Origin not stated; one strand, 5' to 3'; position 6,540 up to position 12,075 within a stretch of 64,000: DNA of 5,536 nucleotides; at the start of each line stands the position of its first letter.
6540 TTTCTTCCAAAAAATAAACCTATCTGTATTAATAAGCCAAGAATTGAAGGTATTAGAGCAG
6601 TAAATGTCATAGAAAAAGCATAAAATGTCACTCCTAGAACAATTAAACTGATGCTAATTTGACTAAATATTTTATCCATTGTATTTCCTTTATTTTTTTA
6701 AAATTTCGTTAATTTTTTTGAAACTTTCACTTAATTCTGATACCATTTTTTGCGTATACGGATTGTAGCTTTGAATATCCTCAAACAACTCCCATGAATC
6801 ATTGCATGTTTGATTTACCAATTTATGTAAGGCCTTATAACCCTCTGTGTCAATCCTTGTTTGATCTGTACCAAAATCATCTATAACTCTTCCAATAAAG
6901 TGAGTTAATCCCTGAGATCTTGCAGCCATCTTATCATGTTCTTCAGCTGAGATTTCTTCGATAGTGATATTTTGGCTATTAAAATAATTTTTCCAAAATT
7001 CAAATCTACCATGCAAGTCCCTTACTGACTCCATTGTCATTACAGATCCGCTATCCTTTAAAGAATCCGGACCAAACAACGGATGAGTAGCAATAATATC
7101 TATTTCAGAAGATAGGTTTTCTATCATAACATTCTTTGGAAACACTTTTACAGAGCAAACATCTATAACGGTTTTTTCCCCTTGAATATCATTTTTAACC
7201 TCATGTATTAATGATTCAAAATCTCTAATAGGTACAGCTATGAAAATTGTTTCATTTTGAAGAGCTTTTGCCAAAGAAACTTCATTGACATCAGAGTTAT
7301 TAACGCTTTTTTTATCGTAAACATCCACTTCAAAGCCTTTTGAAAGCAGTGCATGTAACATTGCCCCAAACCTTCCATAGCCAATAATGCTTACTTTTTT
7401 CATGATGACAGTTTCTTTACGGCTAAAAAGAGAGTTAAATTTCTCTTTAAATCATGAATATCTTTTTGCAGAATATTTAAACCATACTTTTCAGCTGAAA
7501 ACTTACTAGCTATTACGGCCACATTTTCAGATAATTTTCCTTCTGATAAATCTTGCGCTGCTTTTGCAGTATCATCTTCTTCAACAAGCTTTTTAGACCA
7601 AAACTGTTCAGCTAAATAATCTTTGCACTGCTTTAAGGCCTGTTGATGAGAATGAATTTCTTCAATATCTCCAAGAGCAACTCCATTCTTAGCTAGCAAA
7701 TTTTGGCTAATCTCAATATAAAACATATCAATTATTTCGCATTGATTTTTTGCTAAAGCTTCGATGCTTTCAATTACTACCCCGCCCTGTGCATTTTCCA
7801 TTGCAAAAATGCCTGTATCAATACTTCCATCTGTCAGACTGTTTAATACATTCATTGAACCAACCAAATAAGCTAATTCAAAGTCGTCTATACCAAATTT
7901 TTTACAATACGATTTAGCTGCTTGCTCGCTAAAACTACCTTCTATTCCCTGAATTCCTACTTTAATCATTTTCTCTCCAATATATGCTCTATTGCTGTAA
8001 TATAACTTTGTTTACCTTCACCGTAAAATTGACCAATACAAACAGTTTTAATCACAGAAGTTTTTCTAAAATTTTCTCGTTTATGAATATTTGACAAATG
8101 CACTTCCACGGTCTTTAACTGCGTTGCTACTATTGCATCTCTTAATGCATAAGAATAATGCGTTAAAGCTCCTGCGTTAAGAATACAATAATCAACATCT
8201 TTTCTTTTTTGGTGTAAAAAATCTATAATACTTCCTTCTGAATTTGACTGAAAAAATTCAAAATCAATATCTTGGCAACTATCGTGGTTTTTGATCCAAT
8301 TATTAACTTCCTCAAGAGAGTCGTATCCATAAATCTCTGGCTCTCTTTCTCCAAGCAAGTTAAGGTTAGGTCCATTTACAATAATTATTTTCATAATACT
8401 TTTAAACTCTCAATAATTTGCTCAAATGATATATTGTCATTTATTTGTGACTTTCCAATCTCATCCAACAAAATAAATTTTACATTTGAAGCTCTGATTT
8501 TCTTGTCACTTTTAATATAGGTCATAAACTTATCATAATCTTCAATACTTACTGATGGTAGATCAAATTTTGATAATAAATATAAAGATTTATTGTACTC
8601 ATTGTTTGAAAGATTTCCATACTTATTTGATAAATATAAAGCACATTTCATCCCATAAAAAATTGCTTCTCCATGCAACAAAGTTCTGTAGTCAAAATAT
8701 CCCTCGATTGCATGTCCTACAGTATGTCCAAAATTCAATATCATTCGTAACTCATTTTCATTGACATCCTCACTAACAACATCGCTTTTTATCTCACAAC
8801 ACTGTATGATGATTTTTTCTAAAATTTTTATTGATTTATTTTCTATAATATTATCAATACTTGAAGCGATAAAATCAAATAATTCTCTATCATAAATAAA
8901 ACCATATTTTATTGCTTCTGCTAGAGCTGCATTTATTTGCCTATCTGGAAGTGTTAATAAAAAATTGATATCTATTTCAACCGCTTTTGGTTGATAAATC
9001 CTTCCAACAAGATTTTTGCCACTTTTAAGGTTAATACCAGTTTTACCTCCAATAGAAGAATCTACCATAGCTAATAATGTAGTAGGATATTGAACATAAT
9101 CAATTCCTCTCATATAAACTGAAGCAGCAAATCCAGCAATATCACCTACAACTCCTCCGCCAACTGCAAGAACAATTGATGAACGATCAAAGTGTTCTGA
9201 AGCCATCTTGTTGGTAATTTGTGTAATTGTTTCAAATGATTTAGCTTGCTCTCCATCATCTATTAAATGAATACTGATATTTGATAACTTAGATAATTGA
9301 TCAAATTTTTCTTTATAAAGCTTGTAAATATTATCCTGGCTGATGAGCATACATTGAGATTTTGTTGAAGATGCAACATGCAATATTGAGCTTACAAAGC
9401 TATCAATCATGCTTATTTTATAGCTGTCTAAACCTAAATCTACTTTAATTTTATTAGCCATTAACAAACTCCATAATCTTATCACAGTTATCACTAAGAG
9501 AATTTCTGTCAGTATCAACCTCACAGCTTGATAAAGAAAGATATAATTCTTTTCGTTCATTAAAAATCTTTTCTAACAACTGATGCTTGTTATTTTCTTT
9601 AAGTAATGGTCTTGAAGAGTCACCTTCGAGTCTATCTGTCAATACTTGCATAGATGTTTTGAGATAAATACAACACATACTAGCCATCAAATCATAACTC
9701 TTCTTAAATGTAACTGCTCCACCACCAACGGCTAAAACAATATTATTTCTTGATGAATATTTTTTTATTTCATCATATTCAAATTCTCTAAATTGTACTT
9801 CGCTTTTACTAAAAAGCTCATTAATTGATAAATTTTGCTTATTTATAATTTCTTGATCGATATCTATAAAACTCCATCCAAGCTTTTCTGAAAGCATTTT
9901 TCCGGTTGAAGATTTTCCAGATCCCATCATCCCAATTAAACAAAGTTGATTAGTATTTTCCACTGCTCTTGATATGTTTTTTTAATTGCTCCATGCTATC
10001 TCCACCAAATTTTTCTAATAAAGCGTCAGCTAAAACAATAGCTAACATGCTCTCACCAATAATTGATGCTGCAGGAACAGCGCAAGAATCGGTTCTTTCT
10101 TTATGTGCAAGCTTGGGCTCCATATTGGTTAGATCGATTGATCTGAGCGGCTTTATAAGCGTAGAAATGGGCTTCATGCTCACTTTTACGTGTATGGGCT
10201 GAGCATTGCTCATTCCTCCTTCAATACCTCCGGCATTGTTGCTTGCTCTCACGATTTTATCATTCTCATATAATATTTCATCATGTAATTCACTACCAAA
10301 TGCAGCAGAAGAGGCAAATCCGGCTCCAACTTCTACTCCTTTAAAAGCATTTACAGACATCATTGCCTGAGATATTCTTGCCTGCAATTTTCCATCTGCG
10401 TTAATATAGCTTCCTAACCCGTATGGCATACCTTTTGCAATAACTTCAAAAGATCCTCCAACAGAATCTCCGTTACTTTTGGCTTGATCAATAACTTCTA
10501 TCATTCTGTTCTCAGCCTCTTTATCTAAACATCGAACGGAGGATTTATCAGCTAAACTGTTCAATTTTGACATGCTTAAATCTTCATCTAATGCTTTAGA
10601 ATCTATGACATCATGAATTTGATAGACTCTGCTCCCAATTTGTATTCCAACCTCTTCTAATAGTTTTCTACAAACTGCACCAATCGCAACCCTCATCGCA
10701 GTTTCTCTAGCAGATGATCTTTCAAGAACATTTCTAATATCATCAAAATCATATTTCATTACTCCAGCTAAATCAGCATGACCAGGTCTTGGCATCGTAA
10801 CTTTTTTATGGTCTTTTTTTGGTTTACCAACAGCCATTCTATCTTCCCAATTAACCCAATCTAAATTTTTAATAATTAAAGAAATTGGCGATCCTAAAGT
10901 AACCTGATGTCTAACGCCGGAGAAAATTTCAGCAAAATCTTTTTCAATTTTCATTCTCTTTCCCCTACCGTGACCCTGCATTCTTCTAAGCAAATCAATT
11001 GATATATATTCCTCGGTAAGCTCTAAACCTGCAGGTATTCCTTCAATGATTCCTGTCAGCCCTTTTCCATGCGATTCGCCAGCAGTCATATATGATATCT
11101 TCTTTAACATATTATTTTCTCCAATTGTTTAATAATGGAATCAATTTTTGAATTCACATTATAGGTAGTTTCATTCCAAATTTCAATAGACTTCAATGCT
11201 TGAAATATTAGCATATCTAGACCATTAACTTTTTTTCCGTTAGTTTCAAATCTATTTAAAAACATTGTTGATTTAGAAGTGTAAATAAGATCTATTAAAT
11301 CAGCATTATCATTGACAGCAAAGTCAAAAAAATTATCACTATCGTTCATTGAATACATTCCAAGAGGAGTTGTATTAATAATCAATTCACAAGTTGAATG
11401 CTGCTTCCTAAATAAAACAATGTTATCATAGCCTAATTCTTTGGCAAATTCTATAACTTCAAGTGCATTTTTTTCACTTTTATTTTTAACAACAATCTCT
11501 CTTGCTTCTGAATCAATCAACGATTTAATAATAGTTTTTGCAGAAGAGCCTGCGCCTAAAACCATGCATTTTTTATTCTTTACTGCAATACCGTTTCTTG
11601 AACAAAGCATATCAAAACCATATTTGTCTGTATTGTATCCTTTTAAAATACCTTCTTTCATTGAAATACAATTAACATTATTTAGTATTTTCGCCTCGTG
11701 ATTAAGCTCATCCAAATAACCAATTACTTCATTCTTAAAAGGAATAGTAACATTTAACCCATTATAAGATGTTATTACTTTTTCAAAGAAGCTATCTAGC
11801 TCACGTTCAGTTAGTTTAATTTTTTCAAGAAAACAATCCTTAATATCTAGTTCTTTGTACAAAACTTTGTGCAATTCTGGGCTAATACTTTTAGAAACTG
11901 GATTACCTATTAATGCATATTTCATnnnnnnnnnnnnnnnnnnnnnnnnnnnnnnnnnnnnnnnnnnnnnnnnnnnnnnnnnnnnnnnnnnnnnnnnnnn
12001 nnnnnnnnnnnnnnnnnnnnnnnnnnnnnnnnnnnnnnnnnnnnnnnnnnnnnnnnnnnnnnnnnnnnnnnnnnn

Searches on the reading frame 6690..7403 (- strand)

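Call 16: search_protein_families(library=pfam, proteins=[window:6690-7403:-], max_evalue=0.00001)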
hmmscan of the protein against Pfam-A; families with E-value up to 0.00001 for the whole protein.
window:6690-7403:- (237 aa): 2 families
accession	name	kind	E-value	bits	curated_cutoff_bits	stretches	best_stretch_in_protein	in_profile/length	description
PF02153.23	PDH_N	-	1.1e-13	51.4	26.5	1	34-113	30-108/154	Prephenate dehydrogenase, nucleotide-binding domain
PF03807.23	F420_oxidored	-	5.5e-06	27.3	21.6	0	3-82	1-91/94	NADP oxidoreductase coenzyme F420-dependent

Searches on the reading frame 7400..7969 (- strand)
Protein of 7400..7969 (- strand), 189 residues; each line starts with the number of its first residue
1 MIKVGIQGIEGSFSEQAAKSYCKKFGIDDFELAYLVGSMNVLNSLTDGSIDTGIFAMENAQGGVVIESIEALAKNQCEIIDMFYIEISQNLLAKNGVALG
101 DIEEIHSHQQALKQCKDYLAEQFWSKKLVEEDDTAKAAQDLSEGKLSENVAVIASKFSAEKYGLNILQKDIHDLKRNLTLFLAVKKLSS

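Call 15: search_protein_families(library=pfam, proteins=[window:7400-7969:-], max_evalue=0.00001)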
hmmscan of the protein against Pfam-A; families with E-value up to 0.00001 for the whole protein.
window:7400-7969:- (189 aa): 1 family
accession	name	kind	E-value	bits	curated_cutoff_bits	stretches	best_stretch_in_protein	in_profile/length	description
PF00800.23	PDT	-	1.6e-43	149.1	25.2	1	4-186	1-178/181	Prephenate dehydratase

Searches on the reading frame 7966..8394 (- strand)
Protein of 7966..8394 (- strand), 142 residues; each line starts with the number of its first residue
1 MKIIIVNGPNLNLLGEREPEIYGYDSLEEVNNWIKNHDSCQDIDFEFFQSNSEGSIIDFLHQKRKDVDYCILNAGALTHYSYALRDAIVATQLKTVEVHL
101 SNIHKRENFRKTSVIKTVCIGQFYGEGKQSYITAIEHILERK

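Call 15: search_protein_families(library=pfam, proteins=[window:7966-8394:-], max_evalue=0.00001)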
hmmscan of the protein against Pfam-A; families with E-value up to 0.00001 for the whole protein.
window:7966-8394:- (142 aa): 1 family
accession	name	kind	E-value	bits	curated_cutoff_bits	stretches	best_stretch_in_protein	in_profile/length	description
PF01220.24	DHquinase_II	-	1.3e-53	180.9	23.3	1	2-138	1-137/138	Dehydroquinase class II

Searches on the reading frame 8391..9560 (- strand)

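Call 15: search_protein_families(library=pfam, proteins=[window:8391-9560:-], max_evalue=0.00001)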
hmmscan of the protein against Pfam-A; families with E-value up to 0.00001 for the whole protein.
window:8391-9560:- (389 aa): 3 families
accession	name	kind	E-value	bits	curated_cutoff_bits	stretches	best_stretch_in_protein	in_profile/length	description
PF01761.26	DHQ_synthase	-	2.7e-46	156.4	24.2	1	99-210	3-114/115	3-dehydroquinate synthase N-terminal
PF24621.2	DHQS_C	-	1.2e-41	142.5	27.6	1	213-354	2-143/144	3-dehydroquinate synthase C-terminal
PF13685.12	Fe-ADH_2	-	2.7e-06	27.9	28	1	64-162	16-108/149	Iron-containing alcohol dehydrogenase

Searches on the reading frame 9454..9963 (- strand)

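Call 15: search_protein_families(library=pfam, proteins=[window:9454-9963:-], max_evalue=0.00001)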
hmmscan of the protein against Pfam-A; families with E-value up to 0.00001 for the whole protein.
window:9454-9963:- (169 aa): 2 families
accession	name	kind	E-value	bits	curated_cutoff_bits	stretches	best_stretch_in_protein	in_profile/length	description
PF01202.28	SKI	-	9.3e-39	133.5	22.1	1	13-167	1-158/159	Shikimate kinase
PF13238.12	AAA_18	-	7.1e-07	30.2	29.4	1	8-128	2-125/128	AAA domain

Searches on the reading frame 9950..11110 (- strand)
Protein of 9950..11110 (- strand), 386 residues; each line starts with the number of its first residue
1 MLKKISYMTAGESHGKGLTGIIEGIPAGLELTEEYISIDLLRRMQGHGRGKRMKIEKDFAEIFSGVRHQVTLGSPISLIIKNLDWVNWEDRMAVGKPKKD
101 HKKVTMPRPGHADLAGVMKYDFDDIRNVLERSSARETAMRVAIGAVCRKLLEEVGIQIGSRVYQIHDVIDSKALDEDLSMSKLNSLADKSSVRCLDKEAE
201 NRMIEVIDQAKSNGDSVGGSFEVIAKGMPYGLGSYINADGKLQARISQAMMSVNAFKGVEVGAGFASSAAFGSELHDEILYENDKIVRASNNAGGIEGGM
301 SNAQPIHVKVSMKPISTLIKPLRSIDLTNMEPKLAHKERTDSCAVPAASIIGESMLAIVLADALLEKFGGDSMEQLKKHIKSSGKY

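Call 15: search_protein_families(library=pfam, proteins=[window:9950-11110:-], max_evalue=0.00001)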
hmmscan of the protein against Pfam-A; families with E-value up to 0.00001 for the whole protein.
window:9950-11110:- (386 aa): 1 family
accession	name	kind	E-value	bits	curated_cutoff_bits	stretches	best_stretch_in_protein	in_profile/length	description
PF01264.26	Chorismate_synt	-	3.1e-117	391.4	27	1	6-365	2-327/327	Chorismate synthase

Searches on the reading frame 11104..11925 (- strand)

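Call 15: search_protein_families(library=pfam, proteins=[window:11104-11925:-], max_evalue=0.00001)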
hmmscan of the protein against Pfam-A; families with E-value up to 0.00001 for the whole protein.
window:11104-11925:- (273 aa): 2 families
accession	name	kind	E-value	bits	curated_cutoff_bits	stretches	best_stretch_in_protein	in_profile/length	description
PF08501.16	Shikimate_dh_N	-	1e-18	67.8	27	1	5-87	1-83/83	Shikimate dehydrogenase substrate binding domain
PF01488.26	Shikimate_DH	-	1.6e-06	28.7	24.3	1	114-169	9-66/138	Shikimate / quinate 5-dehydrogenase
